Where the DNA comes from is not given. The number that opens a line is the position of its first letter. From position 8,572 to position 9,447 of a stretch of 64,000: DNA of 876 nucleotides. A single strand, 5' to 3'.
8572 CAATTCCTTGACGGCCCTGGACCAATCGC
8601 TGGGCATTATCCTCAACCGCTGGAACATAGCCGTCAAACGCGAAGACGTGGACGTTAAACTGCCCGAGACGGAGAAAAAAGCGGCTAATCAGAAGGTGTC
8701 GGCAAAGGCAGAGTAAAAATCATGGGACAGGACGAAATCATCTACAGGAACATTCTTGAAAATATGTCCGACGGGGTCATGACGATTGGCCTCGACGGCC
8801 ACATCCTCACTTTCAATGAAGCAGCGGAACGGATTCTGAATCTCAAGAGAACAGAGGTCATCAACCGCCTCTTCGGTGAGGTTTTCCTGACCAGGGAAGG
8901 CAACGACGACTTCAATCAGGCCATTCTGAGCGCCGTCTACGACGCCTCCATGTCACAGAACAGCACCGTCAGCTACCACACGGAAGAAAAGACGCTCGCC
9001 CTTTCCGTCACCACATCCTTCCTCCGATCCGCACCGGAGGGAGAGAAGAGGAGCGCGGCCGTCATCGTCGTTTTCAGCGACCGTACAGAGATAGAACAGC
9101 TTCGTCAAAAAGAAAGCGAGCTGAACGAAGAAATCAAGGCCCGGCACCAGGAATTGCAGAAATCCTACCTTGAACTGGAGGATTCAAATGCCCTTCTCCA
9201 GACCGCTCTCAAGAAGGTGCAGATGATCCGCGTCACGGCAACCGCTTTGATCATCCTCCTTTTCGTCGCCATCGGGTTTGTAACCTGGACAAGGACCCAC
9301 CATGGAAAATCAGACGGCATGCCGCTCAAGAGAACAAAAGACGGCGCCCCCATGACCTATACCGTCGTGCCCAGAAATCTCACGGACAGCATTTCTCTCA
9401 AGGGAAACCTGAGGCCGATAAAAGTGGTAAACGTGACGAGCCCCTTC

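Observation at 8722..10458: Membrane-fusion (periplasmic adaptor) protein with an N-terminal cytoplasmic PAS domain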

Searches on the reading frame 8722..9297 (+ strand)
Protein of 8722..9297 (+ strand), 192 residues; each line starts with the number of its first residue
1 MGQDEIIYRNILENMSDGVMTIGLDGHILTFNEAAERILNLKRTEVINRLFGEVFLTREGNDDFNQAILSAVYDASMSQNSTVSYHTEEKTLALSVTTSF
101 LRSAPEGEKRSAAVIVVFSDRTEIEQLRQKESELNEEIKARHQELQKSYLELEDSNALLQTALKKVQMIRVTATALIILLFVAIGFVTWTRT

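Call 23: search_solved_structures(query=window:8722-9297:+, max_evalue=0.01, show_alignments=3)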
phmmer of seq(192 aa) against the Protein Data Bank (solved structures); distinct sequences matched with E-value up to 0.01: 0.

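Call 28: search_solved_structures(query=A2, max_evalue=1, show_alignments=3)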
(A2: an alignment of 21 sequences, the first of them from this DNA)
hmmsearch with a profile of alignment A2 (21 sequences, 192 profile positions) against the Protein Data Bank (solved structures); distinct sequences matched with E-value up to 1: 32.
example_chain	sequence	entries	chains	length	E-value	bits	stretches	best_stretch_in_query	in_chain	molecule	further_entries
3a0r_A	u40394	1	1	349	4.9e-06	29.6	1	9-53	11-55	Sensor protein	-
4mn5_A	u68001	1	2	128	0.00051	23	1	10-55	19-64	Sensor protein kinase WalK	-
7duc_A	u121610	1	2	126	0.00076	22.5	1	10-55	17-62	Sensor protein kinase WalK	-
4mn6_A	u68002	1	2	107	0.00084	22.3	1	11-55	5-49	Sensor protein kinase WalK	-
3a0v_A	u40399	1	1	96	0.0011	22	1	15-53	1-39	Sensor protein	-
3a0s_A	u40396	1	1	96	0.0011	21.9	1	15-53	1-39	Sensor protein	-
7jl6_A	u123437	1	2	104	0.0038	20.2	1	11-127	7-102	Sensor protein SrrB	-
4i5s_A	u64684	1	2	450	0.0041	20.1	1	4-66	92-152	Putative histidine kinase CovS; VicK-like protein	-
1d06_A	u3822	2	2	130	0.011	18.7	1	7-51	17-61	nitrogen fixation regulatory protein fixL | FIXL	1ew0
5fq1_A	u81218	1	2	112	0.013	18.5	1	9-49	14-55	HISTIDINE KINASE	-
8bjp_AAA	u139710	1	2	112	0.014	18.4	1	9-49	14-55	cytoplasmic PAS domain of CitA from Geobacillus thermodenitrificans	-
1s66_L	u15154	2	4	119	0.017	18.1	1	11-50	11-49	Hypothetical protein yddU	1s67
5iu1_A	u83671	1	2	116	0.025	17.5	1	20-56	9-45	CTR1-like protein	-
1v9y_A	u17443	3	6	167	0.027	17.4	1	11-50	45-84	Heme pas sensor protein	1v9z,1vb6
4lrx_C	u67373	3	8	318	0.029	17.3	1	10-54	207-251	PTS-dependent dihydroxyacetone kinase operon regulatory protein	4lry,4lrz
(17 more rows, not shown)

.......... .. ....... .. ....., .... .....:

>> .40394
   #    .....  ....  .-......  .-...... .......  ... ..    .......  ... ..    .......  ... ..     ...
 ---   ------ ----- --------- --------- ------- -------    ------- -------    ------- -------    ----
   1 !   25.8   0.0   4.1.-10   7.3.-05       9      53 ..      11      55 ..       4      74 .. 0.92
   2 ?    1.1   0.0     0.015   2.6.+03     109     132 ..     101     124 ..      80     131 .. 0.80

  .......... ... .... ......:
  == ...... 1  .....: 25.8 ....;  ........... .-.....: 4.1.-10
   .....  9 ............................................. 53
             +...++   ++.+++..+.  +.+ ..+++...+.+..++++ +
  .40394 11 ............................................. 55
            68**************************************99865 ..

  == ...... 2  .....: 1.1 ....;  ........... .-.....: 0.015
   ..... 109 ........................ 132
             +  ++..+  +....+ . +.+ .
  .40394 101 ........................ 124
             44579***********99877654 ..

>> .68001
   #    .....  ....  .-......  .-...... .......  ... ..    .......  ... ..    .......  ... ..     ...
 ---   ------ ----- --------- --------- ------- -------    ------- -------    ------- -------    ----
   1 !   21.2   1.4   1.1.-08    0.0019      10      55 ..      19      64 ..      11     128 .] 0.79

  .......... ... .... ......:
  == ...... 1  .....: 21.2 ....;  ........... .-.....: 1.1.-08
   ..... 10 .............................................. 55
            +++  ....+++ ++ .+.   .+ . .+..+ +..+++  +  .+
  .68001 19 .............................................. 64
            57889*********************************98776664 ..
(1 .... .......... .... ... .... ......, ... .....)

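Call 34: search_protein_representatives(alignment_id=A2)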
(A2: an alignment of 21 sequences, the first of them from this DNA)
Query: 21 sequences, 192 profile positions. Proteins with E-value up to 0.001 (for the whole library): 43406; up to 1e-10: 4301; up to 1e-30: 171. The best 150 are listed.
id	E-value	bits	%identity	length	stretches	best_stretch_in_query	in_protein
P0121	1.3e-175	595.8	-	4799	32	19-138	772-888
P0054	1.0e-83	296.1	-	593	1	3-191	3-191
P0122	1.2e-80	286.1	-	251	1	4-190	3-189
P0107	4.7e-75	267.9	-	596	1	1-192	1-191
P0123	5.3e-71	254.6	-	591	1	1-191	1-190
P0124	4.4e-70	251.6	-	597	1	1-191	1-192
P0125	5.9e-70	251.2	-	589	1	1-191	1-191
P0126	4.0e-67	242.0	-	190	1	1-188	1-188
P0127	1.1e-63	230.8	-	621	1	4-189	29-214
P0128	6.1e-63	228.3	-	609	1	1-191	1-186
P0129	1.1e-59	217.7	-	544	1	27-190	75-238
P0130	2.0e-59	216.9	-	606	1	5-190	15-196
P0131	1.8e-58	213.8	-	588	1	3-190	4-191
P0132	4.3e-58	212.5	-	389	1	1-191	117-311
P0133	1.1e-56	208.0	-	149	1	4-150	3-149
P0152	6.5e-49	182.6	-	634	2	6-191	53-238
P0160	5.7e-48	179.5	-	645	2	4-187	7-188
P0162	3.1e-47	177.1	-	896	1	8-190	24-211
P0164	9.9e-47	175.5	-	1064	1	5-190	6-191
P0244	1.2e-35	139.3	-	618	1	1-188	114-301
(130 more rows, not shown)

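Call 40: predict_structure(alignment_id=A2)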
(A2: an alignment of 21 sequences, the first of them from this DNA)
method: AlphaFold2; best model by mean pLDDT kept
length: 192 residues; sequences in the alignment: 21
mean_pLDDT: 81.3   pTM: 0.59
mean pLDDT of the five models: 81.3, 81.3, 81.2, 78.8, 76.3
residues with pLDDT >= 90: 38; 70-90: 121; 50-70: 26; < 50: 7
segments of 3 or more residues with pLDDT < 50: 106-110
pLDDT, mean of each block of 10 residues (from residue 1): 56 77 87 91 90 82 87 69 88 87 52 82 86 91 90 83 78 85 87 69
secondary structure, 60 per line:
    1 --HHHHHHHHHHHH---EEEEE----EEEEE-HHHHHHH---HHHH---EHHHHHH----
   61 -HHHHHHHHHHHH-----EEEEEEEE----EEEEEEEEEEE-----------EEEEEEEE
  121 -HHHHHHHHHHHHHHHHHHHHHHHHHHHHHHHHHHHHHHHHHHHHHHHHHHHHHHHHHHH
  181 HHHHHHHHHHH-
elements in order: H3-14 E18-22 E27-31 H33-39 H43-46 H51-56 H62-73 E79-86 E91-101 E113-120 H122-191

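Call 43: fold_search(model_id=the predicted structure, library=pdb)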
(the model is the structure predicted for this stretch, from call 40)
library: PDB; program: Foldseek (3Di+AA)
matches with E <= 10: 1011; with E <= 0.001: 352
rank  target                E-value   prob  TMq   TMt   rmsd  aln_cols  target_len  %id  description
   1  5luv_A                1.9e-07  1.00  0.57  0.79   3.5       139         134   12  Short LOV protein W619_1 in apo-state (released 2017-02-22)
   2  9a5d_A                2.1e-07  1.00  0.49  0.17   4.6       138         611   19  Integrative model of WALK-YYCH by crosslinking MS and deep learning (released 2024-09-18)
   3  7r4s_C                2.5e-07  1.00  0.56  0.79   3.4       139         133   14  Crystal structure of PpSB1-LOV-I48T mutant (dark state) (released 2022-12-21)
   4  8js5_G                2.5e-07  1.00  0.54  0.43   3.5       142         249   19  Dimeric PAS domains of oxygen sensor FixL with ferric unliganded heme (released 2024-06-26)
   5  8js5_B                3.1e-07  1.00  0.53  0.42   3.8       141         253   20  Dimeric PAS domains of oxygen sensor FixL with ferric unliganded heme (released 2024-06-26)
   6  8js5_F                3.9e-07  1.00  0.55  0.44   3.4       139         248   21  Dimeric PAS domains of oxygen sensor FixL with ferric unliganded heme (released 2024-06-26)
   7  8a36_C                4.4e-07  1.00  0.56  0.78   3.3       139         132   14  Crystal structure of PpSB1-LOV-K117E mutant (dark state), monoclinic form (released 2023-07-05)
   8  8js5_A                4.9e-07  1.00  0.56  0.44   3.4       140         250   21  Dimeric PAS domains of oxygen sensor FixL with ferric unliganded heme (released 2024-06-26)
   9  6gg9_C                5.2e-07  1.00  0.55  0.76   3.2       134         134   13  Crystal structures of a short blue light photoreceptor protein PpSB1-LOV mutant (dark state) - R61H/R66I (released 2018-07-25)
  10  5luv_B                5.5e-07  1.00  0.57  0.72   3.4       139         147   12  Short LOV protein W619_1 in apo-state (released 2017-02-22)
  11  7r4s_B                5.5e-07  1.00  0.51  0.72   4.5       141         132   11  Crystal structure of PpSB1-LOV-I48T mutant (dark state) (released 2022-12-21)
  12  8js6_C                5.8e-07  1.00  0.52  0.41   3.8       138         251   22  Dimeric PAS domains of oxygen sensor FixL in complex with cyanide-bound ferric heme (released 2024-06-26)
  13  8a33                  5.8e-07  1.00  0.50  0.69   4.5       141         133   12  Crystal structure of PpSB1-LOV-K117E mutant (light state) (released 2023-07-05)
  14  7a6p_A                6.1e-07  1.00  0.56  0.69   3.8       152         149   16  Structural determinants underlying the adduct lifetime in a short LOV protein PpSB2-LOV (released 2021-03-10)
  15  7r5n_A                6.5e-07  1.00  0.59  0.74   3.7       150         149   13  Crystal structure of the full-length short LOV protein PF5-LOV from Pseudomonas fluorescens (dark state) (released 2023-08-23)
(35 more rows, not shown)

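Call 60: search_protein_families(library=pfam, proteins=[P0162, P0164, P0129, P0152, P0160, P0244], max_evalue=0.0001)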
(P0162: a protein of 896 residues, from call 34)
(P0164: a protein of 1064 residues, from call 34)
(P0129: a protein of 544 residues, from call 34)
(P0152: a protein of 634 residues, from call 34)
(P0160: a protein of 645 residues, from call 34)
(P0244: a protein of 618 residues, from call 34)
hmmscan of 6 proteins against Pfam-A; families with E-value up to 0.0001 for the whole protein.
P0162 (896 aa): 2 families
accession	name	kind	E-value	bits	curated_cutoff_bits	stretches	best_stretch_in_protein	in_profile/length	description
PF00989.32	PAS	-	9.8e-08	32.4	22.6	1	23-118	2-97/113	PAS fold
PF13533.13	Biotin_lipoyl_2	-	1.6e-05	25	29.8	1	262-291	3-32/32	Biotin-lipoyl like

P0164 (1064 aa): 6 families
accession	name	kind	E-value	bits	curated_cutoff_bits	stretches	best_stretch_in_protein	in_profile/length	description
PF12704.14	MacB_PCD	-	4.2e-24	86.4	27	1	641-857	1-205/207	MacB-like periplasmic core domain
PF13437.12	HlyD_3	-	1.9e-17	64.4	22.2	1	406-518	2-106/106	HlyD family secretion protein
PF16576.10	HlyD_D23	-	2.3e-13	50.3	30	1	243-485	19-185/214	Barrel-sandwich domain of CusB or HlyD membrane-fusion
PF13533.13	Biotin_lipoyl_2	-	3.6e-08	33.5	29.8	1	245-275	2-32/32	Biotin-lipoyl like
PF00989.32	PAS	-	3.8e-07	30.5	22.6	1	11-106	5-100/113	PAS fold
PF08448.16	PAS_4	-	1.9e-06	28.5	23.1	1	13-126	1-109/110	PAS fold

P0129 (544 aa): 3 families
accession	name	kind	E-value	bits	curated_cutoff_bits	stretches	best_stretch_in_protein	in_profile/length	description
PF16576.10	HlyD_D23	-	1.5e-11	44.4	30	1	281-533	18-189/214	Barrel-sandwich domain of CusB or HlyD membrane-fusion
PF13437.12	HlyD_3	-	8.3e-08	33.4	22.2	1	444-535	1-83/106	HlyD family secretion protein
PF13426.13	PAS_9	-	4.5e-06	27.3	27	1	75-171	12-103/103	PAS domain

P0152 (634 aa): 8 families
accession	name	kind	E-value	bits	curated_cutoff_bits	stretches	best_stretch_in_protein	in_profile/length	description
PF16576.10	HlyD_D23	-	5.5e-13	49.1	30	1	278-528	15-186/214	Barrel-sandwich domain of CusB or HlyD membrane-fusion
PF13437.12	HlyD_3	-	2e-12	48.2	22.2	1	444-535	2-85/106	HlyD family secretion protein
PF00989.32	PAS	-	3.5e-09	37.1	22.6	1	55-149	3-97/113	PAS fold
PF13426.13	PAS_9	-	3.8e-07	30.8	27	1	65-170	3-103/103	PAS domain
PF13533.13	Biotin_lipoyl_2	-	7.9e-07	29.2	29.8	1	284-314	2-32/32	Biotin-lipoyl like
PF13188.13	PAS_8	-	9e-06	25.9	21.8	1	55-103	3-52/65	PAS domain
PF08448.16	PAS_4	-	1.6e-05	25.6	23.1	1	60-170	2-107/110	PAS fold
PF00364.28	Biotin_lipoyl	-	6.5e-05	23.1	22.1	0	285-313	45-73/73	Biotin-requiring enzyme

P0160 (645 aa): 6 families
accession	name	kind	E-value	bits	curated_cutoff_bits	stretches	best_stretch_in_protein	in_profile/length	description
PF13426.13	PAS_9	-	1.1e-13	51.8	27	1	20-124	2-103/103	PAS domain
PF16576.10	HlyD_D23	-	3.3e-11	43.3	30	1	240-490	18-189/214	Barrel-sandwich domain of CusB or HlyD membrane-fusion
PF13437.12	HlyD_3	-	3.9e-11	44.1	22.2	1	403-522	1-106/106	HlyD family secretion protein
PF08448.16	PAS_4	-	5.8e-10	39.8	23.1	1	17-127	3-110/110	PAS fold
PF00989.32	PAS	-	4.3e-09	36.8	22.6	1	13-122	5-113/113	PAS fold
PF13188.13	PAS_8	-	8.8e-06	25.9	21.8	1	13-66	5-55/65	PAS domain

P0244 (618 aa): 7 families
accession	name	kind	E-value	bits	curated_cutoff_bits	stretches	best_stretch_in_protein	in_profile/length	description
PF00027.35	cNMP_binding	-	9e-14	51.7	27.5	1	15-95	4-88/89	Cyclic nucleotide-binding domain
PF16576.10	HlyD_D23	-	3.6e-12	46.5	30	1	347-520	19-188/214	Barrel-sandwich domain of CusB or HlyD membrane-fusion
PF00989.32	PAS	-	1.9e-11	44.4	22.6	1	120-234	2-113/113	PAS fold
PF13437.12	HlyD_3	-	4.4e-09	37.5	22.2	1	439-534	2-95/106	HlyD family secretion protein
PF13426.13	PAS_9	-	9.8e-08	32.7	27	1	130-236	2-103/103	PAS domain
PF08448.16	PAS_4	-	1.3e-07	32.2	23.1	1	126-238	2-109/110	PAS fold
PF13188.13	PAS_8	-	4.6e-05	23.6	21.8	0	121-172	3-50/65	PAS domain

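Call 62: find_encoding_contigs(protein=P0244, flank=7000, max_places=3)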
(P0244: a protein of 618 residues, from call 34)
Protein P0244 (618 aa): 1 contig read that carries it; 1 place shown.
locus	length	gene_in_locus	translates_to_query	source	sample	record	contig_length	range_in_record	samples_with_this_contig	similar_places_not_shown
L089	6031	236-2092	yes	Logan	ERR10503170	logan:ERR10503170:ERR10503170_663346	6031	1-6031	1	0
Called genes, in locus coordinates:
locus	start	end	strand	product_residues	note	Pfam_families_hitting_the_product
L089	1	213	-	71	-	?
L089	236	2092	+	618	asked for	PF00027:cNMP_binding, PF00989:PAS, PF08448:PAS_4, PF13426:PAS_9 (weak)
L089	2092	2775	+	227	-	PF00005:ABC_tran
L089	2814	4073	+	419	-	PF12704:MacB_PCD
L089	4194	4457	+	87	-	-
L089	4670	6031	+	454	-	?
